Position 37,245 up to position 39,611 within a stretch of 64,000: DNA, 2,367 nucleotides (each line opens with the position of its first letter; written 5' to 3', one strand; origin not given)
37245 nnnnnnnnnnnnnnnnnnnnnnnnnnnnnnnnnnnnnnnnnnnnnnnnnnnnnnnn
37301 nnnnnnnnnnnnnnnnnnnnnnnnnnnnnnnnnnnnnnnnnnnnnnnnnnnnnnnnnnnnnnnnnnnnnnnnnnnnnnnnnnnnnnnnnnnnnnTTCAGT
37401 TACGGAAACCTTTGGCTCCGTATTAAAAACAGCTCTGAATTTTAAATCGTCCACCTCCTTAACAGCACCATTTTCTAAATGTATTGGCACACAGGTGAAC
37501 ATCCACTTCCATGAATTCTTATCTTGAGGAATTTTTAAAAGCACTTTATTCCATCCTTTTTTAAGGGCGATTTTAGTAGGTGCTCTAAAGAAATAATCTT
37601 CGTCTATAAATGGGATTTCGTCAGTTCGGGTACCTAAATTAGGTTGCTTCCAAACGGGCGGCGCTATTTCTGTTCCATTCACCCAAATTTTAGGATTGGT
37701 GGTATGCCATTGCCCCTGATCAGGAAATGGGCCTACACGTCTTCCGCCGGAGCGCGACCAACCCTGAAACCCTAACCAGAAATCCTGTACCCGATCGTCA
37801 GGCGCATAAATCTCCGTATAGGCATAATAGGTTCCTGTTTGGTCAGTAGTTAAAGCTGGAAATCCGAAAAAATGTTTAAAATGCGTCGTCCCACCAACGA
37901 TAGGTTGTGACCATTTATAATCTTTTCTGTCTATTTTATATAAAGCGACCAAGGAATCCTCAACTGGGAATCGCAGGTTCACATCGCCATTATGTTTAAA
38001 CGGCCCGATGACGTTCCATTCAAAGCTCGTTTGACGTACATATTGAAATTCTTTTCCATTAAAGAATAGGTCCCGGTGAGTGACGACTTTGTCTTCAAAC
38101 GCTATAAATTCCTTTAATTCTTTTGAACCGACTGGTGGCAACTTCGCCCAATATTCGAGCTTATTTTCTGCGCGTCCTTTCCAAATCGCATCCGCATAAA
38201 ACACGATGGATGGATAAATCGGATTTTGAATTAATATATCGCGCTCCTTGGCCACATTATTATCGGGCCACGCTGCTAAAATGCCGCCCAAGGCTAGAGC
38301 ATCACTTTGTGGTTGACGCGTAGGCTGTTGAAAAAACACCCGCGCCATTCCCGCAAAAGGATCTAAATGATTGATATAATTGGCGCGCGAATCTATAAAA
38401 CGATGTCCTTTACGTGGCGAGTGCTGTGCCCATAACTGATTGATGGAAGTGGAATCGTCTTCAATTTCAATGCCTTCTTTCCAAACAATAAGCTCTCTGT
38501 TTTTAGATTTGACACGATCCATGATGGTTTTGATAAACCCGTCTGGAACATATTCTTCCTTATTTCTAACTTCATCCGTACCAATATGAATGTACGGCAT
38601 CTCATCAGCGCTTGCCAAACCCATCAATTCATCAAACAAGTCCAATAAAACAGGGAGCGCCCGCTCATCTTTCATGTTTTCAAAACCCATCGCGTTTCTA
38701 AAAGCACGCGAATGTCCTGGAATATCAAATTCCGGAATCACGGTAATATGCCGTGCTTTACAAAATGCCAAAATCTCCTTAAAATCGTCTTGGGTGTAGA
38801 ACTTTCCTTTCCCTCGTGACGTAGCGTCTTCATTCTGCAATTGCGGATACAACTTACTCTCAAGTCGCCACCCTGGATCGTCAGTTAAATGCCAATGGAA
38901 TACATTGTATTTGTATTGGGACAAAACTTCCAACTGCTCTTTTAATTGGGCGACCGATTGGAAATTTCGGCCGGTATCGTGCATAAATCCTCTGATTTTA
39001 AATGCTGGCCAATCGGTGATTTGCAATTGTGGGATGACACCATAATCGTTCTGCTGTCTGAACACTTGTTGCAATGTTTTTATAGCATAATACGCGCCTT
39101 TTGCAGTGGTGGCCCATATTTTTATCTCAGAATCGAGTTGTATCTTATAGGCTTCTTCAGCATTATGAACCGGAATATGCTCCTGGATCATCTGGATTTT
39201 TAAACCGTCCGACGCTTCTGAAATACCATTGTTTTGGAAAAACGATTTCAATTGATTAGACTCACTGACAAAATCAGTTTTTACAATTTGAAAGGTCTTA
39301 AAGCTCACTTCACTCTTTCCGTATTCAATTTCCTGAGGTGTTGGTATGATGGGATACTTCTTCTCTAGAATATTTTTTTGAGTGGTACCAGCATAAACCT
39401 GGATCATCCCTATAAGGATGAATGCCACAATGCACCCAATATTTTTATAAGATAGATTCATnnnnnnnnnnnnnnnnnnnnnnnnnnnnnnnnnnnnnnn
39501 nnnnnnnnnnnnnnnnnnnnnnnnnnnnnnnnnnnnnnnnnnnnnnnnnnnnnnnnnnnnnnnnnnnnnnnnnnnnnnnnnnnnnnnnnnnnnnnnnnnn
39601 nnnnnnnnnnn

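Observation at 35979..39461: GH20 hexosaminidase fused to an intact O-acetylesterase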

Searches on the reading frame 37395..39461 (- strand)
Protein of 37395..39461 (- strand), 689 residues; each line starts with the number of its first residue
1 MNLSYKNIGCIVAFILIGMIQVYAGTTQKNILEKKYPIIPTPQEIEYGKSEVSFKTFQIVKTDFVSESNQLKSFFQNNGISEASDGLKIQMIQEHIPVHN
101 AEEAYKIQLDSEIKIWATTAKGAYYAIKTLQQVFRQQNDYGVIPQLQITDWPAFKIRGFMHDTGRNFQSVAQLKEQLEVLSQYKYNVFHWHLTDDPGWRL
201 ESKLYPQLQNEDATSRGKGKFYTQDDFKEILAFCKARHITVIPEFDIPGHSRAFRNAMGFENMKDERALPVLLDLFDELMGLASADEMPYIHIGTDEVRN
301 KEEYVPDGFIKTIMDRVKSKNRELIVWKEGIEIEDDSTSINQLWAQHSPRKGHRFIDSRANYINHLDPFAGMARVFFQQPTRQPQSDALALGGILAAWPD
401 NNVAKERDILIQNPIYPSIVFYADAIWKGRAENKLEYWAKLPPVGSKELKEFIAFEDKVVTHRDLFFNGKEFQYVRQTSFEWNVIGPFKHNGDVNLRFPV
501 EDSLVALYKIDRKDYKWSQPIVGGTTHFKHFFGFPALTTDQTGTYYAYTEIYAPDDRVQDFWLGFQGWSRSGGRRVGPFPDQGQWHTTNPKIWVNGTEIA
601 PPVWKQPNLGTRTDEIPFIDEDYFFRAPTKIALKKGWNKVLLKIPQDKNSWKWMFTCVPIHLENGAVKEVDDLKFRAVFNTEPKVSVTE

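Call 39: search_solved_structures(query=window:37395-39461:-, max_evalue=0.00001)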
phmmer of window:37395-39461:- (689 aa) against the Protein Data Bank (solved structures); distinct sequences matched with E-value up to 0.00001: 47.
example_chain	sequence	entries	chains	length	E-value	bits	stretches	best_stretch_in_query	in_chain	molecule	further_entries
8bbl_A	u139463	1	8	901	3e-36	128.4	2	101-215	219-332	Beta-N-acetylhexosaminidase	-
4pys_A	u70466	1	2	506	4.2e-35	124.6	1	98-257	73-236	beta-N-acetylhexosaminidase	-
6ezr_A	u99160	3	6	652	5.2e-33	117.7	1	36-300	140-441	Beta-N-acetylglucosaminidase Nag2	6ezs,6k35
7bwg_A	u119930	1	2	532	1.1e-32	116.6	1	79-264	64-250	Beta-N-acetylhexosaminidase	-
6ezt_A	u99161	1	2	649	5.8e-32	114.3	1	36-258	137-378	Beta-N-acetylglucosaminidase Nag2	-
7dup_A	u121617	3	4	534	9.9e-32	113.5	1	86-254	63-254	Beta-N-acetylhexosaminidase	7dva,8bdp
7dvb_A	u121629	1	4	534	1.8e-31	112.6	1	87-254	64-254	Beta-N-acetylhexosaminidase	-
6yhh_A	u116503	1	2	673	5.3e-31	111.1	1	102-257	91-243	Beta-N-acetylglucosaminidase-like protein Glycoside hydrolase family 20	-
3gh4_A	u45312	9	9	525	1.5e-30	109.5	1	141-330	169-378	beta-hexosaminidase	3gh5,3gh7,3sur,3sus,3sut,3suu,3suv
7cbn_A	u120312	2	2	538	6.7e-30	107.4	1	39-253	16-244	Beta-N-acetylhexosaminidase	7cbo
3rcn_A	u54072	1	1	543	1.7e-27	99.5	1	102-254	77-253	Beta-N-acetylhexosaminidase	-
9joq_A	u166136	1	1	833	1.9e-27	99.3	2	37-210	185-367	beta-N-Acetylhexosaminidases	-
6q63_A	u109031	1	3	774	7.5e-26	94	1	80-253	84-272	Beta-hexosaminidase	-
5oar_B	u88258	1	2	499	1.2e-25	93.4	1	98-253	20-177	Beta-hexosaminidase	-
4c7d_A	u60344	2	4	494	1.4e-24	89.9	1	102-344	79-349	BETA-N-ACETYLHEXOSAMINIDASE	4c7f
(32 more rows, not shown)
